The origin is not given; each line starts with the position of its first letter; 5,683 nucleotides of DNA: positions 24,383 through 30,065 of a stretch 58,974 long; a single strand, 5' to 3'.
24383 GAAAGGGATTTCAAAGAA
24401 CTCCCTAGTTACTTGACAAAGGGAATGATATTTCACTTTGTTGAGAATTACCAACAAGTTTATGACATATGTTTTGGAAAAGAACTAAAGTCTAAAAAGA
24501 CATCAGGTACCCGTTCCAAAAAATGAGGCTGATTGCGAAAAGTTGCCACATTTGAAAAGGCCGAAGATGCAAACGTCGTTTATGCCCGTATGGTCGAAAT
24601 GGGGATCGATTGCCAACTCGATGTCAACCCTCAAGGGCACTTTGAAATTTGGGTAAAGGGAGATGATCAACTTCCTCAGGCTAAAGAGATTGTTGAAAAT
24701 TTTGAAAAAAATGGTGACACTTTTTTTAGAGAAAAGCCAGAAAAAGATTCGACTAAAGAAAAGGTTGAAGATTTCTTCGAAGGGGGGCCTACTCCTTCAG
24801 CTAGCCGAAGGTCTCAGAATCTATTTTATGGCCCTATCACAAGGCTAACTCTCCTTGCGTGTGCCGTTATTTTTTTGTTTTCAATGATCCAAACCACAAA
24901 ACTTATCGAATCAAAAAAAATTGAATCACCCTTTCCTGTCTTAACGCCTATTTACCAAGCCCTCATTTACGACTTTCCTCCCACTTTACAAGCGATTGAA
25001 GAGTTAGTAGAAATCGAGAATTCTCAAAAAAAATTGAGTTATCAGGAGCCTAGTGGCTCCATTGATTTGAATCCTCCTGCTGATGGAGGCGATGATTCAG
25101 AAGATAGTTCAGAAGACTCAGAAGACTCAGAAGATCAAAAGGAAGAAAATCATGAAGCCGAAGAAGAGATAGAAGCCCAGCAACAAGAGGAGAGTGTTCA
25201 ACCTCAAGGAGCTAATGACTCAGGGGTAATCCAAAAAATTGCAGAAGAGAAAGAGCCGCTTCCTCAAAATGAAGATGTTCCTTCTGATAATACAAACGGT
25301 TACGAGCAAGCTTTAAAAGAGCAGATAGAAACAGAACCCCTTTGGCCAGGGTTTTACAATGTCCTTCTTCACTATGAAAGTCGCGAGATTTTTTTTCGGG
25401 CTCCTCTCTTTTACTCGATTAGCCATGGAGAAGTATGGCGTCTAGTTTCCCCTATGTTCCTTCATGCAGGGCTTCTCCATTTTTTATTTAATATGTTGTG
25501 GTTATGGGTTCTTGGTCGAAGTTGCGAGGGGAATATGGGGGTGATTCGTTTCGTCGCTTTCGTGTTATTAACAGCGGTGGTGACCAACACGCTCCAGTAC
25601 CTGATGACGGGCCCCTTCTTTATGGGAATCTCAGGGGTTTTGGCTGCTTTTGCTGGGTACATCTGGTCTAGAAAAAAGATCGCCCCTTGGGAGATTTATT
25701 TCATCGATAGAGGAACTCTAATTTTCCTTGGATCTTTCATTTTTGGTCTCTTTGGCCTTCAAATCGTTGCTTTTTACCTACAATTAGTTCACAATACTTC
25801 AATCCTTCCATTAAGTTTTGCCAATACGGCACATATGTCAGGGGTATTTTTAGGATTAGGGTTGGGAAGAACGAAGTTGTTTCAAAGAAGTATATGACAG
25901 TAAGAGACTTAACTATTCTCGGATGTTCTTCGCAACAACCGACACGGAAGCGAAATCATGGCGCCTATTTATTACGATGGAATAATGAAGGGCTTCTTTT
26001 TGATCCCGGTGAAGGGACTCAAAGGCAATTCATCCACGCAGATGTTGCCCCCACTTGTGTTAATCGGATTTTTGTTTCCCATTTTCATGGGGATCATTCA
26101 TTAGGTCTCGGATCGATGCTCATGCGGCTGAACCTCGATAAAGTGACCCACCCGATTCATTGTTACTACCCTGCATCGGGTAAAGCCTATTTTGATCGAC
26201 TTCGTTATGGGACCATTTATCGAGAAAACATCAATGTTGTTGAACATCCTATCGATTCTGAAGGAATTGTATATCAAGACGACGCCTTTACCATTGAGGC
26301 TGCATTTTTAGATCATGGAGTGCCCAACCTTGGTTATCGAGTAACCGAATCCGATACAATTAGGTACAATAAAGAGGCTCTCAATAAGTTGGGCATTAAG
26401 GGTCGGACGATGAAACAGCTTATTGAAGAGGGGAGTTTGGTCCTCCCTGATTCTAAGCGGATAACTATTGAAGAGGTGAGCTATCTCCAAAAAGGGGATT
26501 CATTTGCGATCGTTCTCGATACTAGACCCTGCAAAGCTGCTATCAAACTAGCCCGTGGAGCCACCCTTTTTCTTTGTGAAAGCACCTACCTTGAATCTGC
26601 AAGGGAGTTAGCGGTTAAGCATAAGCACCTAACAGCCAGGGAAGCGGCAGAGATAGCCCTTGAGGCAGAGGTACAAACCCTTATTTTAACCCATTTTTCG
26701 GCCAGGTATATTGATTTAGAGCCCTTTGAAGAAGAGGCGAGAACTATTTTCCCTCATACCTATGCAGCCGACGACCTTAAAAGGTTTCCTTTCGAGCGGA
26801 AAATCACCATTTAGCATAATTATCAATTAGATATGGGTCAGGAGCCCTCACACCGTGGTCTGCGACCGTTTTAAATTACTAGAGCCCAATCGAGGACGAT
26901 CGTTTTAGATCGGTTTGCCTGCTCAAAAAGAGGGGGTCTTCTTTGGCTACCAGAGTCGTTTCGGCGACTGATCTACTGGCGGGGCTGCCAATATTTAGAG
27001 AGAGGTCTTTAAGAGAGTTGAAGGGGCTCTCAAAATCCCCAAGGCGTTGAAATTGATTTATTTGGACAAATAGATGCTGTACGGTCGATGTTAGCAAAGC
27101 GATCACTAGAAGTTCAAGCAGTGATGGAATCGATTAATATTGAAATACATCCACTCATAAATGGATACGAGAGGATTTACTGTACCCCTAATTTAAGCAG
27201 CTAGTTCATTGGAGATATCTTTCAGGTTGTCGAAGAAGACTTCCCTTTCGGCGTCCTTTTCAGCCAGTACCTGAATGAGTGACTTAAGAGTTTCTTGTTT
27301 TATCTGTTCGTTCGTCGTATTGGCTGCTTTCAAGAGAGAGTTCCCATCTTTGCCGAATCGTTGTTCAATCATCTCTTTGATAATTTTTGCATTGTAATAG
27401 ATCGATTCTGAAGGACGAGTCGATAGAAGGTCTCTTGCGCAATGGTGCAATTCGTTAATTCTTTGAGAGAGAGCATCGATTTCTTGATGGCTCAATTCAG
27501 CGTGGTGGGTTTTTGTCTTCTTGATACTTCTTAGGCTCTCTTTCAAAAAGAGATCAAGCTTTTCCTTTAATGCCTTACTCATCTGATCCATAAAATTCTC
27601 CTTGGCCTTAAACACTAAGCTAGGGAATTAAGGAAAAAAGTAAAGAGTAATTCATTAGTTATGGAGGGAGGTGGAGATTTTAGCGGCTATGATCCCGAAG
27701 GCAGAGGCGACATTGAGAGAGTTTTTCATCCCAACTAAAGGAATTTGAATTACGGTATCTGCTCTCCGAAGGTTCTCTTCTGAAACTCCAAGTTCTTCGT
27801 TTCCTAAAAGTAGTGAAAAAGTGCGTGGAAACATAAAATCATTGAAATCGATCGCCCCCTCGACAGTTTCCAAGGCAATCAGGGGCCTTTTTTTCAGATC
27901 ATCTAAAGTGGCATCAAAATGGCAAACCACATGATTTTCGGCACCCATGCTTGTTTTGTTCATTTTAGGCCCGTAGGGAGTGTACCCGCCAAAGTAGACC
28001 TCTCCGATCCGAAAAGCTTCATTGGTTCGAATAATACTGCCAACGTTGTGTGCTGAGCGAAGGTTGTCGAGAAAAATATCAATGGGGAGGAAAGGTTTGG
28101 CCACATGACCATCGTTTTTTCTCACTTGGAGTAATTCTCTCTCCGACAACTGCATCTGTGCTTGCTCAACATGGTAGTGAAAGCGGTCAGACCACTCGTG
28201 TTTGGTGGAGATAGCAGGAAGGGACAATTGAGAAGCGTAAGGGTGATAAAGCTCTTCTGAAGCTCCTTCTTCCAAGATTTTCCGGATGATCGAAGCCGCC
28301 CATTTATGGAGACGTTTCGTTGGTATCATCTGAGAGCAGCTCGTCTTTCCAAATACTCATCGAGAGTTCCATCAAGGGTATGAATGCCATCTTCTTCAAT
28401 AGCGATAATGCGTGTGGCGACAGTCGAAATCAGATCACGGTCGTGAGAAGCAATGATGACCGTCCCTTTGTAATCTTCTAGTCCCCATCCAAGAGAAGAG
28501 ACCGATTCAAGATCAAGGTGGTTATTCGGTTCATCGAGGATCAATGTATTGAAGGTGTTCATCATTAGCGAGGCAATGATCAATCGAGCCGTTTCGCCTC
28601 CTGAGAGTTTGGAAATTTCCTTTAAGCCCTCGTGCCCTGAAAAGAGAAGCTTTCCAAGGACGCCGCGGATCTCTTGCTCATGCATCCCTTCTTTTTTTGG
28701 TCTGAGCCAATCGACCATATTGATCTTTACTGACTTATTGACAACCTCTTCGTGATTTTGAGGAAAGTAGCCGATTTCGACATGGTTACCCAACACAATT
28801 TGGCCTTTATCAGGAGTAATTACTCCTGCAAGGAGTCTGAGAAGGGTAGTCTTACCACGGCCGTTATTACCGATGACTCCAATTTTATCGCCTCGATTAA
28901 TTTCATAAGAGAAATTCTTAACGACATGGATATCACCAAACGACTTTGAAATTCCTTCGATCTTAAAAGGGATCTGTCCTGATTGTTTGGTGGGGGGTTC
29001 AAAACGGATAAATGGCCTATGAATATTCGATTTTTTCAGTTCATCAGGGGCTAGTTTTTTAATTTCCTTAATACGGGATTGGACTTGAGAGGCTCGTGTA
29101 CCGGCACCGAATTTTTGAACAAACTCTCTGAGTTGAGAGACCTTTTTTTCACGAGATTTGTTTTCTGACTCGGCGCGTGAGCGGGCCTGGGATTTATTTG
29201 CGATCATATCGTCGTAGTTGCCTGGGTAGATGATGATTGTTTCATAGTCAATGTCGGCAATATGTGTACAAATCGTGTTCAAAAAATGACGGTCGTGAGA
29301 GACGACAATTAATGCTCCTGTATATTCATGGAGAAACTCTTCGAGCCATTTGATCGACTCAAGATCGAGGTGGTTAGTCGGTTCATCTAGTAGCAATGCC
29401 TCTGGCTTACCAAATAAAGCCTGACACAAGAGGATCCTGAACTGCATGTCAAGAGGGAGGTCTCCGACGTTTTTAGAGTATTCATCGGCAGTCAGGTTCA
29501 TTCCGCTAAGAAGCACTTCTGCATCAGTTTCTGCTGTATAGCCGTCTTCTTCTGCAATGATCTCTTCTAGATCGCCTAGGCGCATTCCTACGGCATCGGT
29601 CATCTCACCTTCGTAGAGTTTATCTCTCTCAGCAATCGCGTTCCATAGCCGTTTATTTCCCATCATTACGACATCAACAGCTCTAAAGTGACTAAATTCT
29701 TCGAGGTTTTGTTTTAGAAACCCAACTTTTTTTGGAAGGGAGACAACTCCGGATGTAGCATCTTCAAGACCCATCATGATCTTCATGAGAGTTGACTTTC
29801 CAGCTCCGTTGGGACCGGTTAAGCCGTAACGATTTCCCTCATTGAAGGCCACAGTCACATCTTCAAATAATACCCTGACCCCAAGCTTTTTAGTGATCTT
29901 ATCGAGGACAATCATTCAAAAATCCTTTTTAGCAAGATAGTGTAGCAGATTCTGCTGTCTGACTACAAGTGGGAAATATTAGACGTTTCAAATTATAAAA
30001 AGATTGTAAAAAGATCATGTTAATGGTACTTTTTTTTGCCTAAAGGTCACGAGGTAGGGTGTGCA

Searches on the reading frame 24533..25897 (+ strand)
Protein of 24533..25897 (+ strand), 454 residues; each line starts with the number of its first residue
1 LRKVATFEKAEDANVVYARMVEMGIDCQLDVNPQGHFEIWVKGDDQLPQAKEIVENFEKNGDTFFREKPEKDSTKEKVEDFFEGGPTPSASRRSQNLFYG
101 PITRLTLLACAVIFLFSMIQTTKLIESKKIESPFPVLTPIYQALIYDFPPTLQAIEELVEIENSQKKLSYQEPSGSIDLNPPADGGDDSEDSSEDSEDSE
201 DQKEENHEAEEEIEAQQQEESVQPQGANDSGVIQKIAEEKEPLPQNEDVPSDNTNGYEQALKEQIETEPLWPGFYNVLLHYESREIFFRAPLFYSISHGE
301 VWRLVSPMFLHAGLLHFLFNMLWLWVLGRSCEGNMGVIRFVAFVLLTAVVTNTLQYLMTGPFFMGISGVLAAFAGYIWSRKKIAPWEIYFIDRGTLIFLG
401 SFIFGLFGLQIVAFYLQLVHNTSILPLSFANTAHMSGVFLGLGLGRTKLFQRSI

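Call 63: search_protein_families(library=pfam, proteins=[window:24533-25897:+], max_evalue=0.0001)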
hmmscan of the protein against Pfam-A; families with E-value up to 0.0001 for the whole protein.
window:24533-25897:+ (454 aa): 1 family
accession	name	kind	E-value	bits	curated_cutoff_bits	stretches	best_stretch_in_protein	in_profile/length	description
PF01694.28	Rhomboid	-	5.4e-23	82.2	22.6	1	299-446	2-138/143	Rhomboid domain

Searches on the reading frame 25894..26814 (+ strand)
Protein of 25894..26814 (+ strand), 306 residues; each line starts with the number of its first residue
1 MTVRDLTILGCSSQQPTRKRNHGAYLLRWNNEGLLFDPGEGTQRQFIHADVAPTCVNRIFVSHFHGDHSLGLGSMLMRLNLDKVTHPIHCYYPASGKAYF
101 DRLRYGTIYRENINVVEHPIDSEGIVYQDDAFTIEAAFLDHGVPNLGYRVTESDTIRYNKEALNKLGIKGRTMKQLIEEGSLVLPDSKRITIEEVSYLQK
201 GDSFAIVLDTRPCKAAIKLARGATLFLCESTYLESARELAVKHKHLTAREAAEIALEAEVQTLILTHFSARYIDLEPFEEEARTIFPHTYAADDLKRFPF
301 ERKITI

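Call 63: search_protein_families(library=pfam, proteins=[window:25894-26814:+], max_evalue=0.0001)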
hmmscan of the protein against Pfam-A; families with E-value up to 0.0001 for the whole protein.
window:25894-26814:+ (306 aa): 2 families
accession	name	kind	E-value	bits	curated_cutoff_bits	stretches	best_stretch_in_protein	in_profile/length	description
PF12706.13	Lactamase_B_2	-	7.2e-11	42.5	27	0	34-152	3-132/200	Beta-lactamase superfamily domain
PF00753.33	Lactamase_B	-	1.6e-07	31.9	22.7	1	24-111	8-97/196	Metallo-beta-lactamase superfamily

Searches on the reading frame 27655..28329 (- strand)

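Call 63: search_protein_families(library=pfam, proteins=[window:27655-28329:-], max_evalue=0.0001)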
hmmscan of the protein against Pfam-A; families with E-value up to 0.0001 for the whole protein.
window:27655-28329:- (224 aa): 1 family
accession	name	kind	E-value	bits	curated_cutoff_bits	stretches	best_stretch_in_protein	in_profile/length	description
PF00588.24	SpoU_methylase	-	3.7e-27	95.6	29.7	1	85-215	4-141/142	SpoU rRNA Methylase family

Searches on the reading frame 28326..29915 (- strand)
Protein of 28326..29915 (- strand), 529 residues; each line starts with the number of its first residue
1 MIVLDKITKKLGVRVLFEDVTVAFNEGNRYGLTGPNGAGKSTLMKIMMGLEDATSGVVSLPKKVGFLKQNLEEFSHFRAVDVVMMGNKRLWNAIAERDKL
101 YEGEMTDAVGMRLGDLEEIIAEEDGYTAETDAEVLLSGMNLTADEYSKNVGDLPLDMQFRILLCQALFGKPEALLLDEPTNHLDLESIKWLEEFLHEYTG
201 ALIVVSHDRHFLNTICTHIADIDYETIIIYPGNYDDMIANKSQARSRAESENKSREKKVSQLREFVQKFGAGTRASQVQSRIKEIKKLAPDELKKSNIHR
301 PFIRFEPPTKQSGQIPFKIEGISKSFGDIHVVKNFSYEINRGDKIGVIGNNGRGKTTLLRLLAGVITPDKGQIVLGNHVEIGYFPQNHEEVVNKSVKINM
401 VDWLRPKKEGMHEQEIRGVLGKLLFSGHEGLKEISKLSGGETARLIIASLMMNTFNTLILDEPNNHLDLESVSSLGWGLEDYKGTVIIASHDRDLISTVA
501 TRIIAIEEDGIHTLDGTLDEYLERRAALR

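Call 64: search_protein_families(library=pfam, proteins=[window:28326-29915:-], max_evalue=0.0001)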
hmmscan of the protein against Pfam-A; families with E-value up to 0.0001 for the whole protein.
window:28326-29915:- (529 aa): 6 families
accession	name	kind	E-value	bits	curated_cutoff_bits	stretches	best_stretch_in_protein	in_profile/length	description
PF00005.33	ABC_tran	-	1.4e-41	142.8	25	2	332-464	1-136/137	ABC transporter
PF12848.13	ABC_tran_Xtn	-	1.8e-17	63.6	25.9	1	221-302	2-82/85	ABC transporter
PF13304.12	AAA_21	-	2.6e-11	44.6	27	0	31-47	3-19/304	AAA domain, putative AbiEii toxin, Type IV TA system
PF13555.12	AAA_29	-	1.2e-08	35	27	0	17-44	12-39/61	P-loop containing region of AAA domain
PF02463.25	SMC_N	-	2.1e-08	34.3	40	0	428-505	135-210/220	RecF/RecN/SMC N terminal domain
PF13476.12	AAA_23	-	7.5e-06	27.2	27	0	17-45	10-37/201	AAA domain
